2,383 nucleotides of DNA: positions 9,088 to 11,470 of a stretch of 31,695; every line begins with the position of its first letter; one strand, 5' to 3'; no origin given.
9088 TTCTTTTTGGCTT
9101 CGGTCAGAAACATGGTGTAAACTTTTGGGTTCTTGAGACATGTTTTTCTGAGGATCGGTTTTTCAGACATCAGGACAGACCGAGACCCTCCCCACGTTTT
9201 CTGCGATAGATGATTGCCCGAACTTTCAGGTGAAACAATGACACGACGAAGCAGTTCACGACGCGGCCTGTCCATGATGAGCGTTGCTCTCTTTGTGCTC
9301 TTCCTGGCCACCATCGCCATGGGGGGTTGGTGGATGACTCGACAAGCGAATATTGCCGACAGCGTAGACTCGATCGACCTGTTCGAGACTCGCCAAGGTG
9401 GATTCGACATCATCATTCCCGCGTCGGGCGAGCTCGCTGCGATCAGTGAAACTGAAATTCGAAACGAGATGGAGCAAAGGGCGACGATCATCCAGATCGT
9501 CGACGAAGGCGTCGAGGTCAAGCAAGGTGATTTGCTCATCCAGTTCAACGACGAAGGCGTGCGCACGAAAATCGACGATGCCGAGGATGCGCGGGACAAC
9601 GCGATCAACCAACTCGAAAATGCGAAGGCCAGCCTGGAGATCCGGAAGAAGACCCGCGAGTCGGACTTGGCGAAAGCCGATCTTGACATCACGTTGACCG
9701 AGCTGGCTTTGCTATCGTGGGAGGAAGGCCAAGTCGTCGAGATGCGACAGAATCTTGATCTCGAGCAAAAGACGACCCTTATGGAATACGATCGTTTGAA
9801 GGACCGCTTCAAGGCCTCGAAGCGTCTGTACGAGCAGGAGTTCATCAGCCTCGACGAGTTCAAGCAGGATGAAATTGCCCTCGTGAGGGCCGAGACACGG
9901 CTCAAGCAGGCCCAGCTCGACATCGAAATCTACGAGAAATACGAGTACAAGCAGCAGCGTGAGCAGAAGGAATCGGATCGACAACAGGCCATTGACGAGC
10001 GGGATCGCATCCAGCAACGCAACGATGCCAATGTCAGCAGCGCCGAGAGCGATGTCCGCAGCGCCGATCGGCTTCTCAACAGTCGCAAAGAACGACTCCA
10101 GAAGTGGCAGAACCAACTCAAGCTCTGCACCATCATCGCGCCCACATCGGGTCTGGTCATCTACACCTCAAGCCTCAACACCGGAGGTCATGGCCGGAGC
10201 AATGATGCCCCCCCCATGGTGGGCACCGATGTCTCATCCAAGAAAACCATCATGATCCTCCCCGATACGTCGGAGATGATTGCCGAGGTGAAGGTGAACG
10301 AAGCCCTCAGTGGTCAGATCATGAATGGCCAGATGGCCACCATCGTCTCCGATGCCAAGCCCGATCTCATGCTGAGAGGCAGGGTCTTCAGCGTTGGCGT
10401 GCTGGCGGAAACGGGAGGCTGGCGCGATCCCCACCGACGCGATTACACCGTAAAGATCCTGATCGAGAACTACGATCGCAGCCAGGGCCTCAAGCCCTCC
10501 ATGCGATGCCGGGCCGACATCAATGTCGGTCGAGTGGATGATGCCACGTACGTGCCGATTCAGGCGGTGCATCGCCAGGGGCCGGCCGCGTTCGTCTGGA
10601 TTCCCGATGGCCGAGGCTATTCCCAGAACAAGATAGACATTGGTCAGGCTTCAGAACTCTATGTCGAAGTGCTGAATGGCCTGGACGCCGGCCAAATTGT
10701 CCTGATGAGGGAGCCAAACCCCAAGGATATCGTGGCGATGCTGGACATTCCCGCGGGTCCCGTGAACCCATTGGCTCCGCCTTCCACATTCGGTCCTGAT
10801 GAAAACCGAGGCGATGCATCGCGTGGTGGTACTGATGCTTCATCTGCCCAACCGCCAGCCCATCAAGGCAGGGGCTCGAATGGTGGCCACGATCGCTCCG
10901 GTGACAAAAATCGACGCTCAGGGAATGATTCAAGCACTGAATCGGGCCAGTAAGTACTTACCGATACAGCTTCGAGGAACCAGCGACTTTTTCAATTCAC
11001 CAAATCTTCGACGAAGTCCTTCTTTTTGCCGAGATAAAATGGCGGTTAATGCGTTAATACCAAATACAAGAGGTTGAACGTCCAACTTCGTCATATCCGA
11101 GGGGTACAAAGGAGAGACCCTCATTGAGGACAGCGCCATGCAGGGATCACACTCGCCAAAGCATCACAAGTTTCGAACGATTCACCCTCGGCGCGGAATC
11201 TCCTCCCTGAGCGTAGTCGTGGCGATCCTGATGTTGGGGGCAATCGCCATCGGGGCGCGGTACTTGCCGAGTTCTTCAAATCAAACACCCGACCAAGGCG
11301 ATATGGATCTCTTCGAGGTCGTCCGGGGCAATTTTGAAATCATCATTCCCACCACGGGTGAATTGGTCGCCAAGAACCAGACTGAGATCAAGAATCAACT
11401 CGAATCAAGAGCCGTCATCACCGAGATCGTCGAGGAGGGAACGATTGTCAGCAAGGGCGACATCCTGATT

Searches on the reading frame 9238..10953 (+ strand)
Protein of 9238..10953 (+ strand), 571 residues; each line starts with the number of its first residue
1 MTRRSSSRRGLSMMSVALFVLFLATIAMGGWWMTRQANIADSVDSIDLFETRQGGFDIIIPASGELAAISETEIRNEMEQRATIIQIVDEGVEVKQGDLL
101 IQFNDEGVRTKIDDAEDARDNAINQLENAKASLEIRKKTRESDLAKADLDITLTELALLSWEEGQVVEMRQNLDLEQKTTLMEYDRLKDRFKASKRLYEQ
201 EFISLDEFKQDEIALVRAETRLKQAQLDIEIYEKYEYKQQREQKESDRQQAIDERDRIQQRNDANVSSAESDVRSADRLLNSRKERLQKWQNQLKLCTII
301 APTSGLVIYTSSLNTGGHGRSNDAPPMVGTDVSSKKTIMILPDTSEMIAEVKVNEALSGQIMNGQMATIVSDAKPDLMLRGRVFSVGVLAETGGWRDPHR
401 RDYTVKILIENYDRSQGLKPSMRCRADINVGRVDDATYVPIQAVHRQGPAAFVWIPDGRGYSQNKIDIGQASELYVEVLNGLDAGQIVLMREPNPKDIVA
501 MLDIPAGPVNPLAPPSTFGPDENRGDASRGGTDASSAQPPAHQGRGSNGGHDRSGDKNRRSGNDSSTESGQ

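Call 6: search_protein_families(library=pfam, proteins=[window:9238-10953:+], max_evalue=0.01)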
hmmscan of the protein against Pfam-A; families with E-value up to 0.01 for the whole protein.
window:9238-10953:+ (571 aa): 2 families
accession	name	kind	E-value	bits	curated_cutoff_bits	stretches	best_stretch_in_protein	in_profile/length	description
PF16576.10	HlyD_D23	-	0.00027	20.7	30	1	262-422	77-212/214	Barrel-sandwich domain of CusB or HlyD membrane-fusion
PF13437.12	HlyD_3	-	0.0012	20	22.2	1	329-419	18-104/106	HlyD family secretion protein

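Call 7: search_protein_families(library=ncbifam, proteins=[window:9238-10953:+], max_evalue=1)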
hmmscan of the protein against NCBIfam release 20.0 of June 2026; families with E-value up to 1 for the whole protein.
window:9238-10953:+ (571 aa): 10 families
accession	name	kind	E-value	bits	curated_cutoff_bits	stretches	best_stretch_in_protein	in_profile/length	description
TIGR01730.1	RND_mfp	subfamily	8.3e-25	87.4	94.9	2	238-489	79-306/322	efflux RND transporter periplasmic adaptor subunit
TIGR00999.1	8a0102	subfamily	2e-20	73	319.3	3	328-488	110-262/271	CzcB/NccB family metal efflux transporter periplasmic adaptor subunit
TIGR01843.1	type_I_hlyD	subfamily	3.6e-11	42.7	208.65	1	57-374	28-336/422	HlyD family type I secretion periplasmic adaptor subunit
TIGR02971.1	heterocyst_DevB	subfamily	2.8e-08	33.5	129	1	80-389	25-281/327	ABC exporter membrane fusion protein, DevB family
NF008606.0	PRK11578.1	equivalog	1.6e-07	30.8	342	2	218-497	111-369/371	macrolide transporter subunit MacA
NF007785.0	PRK10476.1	equivalog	2.1e-06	26.8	376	1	238-388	151-286/347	multidrug transporter subunit MdtN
TIGR00998.1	8a0101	subfamily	2.5e-06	26.7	390.8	1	88-387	58-282/334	EmrA/EmrK family multidrug efflux transporter periplasmic adaptor subunit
NF007132.1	PRK09578.1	equivalog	2.6e-05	23.2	512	1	17-145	11-133/396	MexX/AxyX family multidrug efflux RND transporter periplasmic adaptor subunit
NF002939.0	PRK03598.1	equivalog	7.3e-05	22.1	393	1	159-390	58-284/332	secretion protein HlyD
NF033138.2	RND-peri-MexC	equivalog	0.0018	17.5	625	1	35-132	27-123/375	MexC family multidrug efflux RND transporter periplasmic adaptor subunit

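Call 11: find_homologous_proteins(query=window:9238-10953:+, max_evalue=1e-10)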
Query window:9238-10953:+ (571 aa): 412 proteins with E <= 1e-10 among 8000 candidates; the best 120 are listed.
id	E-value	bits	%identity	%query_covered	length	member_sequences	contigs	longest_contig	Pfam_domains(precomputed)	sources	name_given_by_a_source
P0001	0.0e+0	1257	100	100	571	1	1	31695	-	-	-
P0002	2.8e-212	724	61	100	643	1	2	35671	-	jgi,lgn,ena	jgi:multidrug efflux pump subunit AcrA (membrane-fusion protein)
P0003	1.5e-210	718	65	88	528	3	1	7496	PF25989.1,PF25990.1,PF25975.1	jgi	jgi:multidrug efflux pump subunit AcrA (membrane-fusion protein)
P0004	7.9e-208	709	58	99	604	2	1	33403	PF25990.1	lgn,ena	-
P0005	7.1e-206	703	63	90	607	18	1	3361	PF25990.1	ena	-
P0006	1.5e-197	676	61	89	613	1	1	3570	PF25989.1,PF25990.1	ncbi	-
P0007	1.8e-174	599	62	78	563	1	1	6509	PF25990.1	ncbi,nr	ncbi:MAG: HlyD family efflux transporter periplasmic adaptor subunit, partial [Planctomycetes bacter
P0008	1.9e-167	576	58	81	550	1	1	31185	PF25989.1,PF25975.1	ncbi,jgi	ncbi:MAG: efflux RND transporter periplasmic adaptor subunit [Planctomycetota bacterium]|jgi:HlyD fa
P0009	1.2e-163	564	52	97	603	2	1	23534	PF25989.1,PF25990.1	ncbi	ncbi:MAG: efflux RND transporter periplasmic adaptor subunit [Planctomycetota bacterium]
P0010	4.0e-163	562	56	80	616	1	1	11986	PF25990.1,PF25975.1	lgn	-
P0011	8.7e-161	554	54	87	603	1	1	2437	PF25989.1,PF25975.1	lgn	-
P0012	3.4e-159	549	50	96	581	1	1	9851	PF25989.1,PF25975.1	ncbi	-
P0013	9.0e-158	544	50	92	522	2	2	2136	PF25990.1,PF25954.1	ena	-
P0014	1.8e-154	533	48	94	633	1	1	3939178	PF25954.1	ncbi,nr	ncbi:MAG: HlyD family efflux transporter periplasmic adaptor subunit [Phycisphaerales bacterium]|nr:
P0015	1.8e-154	533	54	81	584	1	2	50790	PF25989.1,PF25990.1,PF25954.1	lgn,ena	-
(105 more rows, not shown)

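Call 21: find_encoding_contigs(protein=P0002, flank=10000, max_places=3)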
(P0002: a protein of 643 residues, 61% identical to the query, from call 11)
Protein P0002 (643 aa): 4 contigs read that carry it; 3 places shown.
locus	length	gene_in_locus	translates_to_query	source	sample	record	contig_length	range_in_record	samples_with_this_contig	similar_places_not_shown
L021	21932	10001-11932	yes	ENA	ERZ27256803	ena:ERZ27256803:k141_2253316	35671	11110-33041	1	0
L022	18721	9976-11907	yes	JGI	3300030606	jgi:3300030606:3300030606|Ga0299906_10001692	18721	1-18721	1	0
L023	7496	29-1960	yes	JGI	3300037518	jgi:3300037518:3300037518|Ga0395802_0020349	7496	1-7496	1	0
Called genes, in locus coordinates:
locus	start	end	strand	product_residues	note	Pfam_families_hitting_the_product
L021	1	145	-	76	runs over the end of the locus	-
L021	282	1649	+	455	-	PF01566:Nramp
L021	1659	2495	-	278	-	-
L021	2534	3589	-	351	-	PF01555:N6_N4_Mtase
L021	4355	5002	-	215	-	PF14681:UPRTase, PF00156:Pribosyltran (faint)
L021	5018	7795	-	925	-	PF01301:Glyco_hydro_35, PF02449:Glyco_hydro_42 (faint), PF13364:BetaGal_ABD2 (weak), PF21467:BetaGal_gal-bd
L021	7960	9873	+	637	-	PF02321:OEP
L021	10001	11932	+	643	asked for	-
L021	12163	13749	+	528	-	PF25990:Beta-barrel_YknX (weak), PF25975:CzcB_C (weak), PF25989:YknX_C (faint)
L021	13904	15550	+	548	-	PF25967:RND-MFP_C (faint), PF25954:Beta-barrel_RND_2 (weak), PF25975:CzcB_C (weak), PF25989:YknX_C (weak)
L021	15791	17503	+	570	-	PF25967:RND-MFP_C (faint), PF25975:CzcB_C, PF25989:YknX_C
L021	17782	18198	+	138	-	-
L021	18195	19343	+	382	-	PF01139:RtcB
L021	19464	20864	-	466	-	PF02646:RmuC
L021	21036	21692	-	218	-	PF02441:Flavoprotein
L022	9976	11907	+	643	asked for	-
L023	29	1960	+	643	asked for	-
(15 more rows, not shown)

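Call 59: search_solved_structures(query=window:9238-10953:+, max_evalue=0.001)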
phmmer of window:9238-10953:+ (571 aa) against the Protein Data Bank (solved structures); distinct sequences matched with E-value up to 0.001: 2.
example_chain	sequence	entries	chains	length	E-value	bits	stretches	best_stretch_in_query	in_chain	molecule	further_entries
4dk1_A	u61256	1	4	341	1.6e-05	26.9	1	281-491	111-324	Putative MacA, Multidrug resistance protein mexA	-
4dk0_A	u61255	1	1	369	0.00014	23.9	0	280-491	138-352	Putative MacA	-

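Call 60: predict_structure(alignment_id=A2)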
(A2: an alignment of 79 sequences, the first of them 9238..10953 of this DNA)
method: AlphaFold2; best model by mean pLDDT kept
length: 571 residues; sequences in the alignment: 79
mean_pLDDT: 86.2   pTM: 0.63
mean pLDDT of the five models: 86.2, 85.8, 85.5, 85.2, 85.3
residues with pLDDT >= 90: 427; 70-90: 27; 50-70: 50; < 50: 67
segments of 3 or more residues with pLDDT < 50: 1-11, 35-41, 516-538, 541-543, 547-559, 565-567, 569-571
pLDDT, mean of each block of 10 residues (from residue 1): 39 58 64 48 74 95 96 97 98 97 98 98 98 98 98 98 98 97 97 94 92 96 97 98 98 98 98 98 98 98 96 75 91 97 96 93 97 97 86 67 94 93 96 95 94 96 96 95 97 95 80 51 43 45 46 46 47 43
secondary structure, 60 per line:
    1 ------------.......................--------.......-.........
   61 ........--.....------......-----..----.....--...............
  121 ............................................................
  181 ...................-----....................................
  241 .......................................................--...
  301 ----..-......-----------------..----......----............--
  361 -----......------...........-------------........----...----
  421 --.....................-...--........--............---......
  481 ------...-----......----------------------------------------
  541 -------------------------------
elements in order: H13-35 H44-47 E48-50 E52-68 E71-75 E82-87 E99-103 H106-199 H205-295 E298-300 H310-313 E337-342 E347-354 H355-358 E366-371 E378-388 E402-409 E423-440 E445-447 E450-457 E460-471 E475-480 E487-489 E498-500

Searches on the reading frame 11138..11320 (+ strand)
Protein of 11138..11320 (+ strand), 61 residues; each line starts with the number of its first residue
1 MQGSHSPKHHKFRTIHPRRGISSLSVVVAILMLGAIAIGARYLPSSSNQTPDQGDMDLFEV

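Call 50: search_protein_families(library=pfam, proteins=[window:11138-11320:+], max_evalue=10)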
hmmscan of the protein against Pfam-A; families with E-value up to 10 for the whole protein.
window:11138-11320:+ (61 aa): 2 families
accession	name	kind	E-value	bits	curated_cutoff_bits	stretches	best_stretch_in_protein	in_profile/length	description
PF11511.13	RhodobacterPufX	-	0.0007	19.6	25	1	22-52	31-61/67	Intrinsic membrane protein PufX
PF08525.16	OapA_N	-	0.19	12.1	20.7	1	18-33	10-25/28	Opacity-associated protein A N-terminal motif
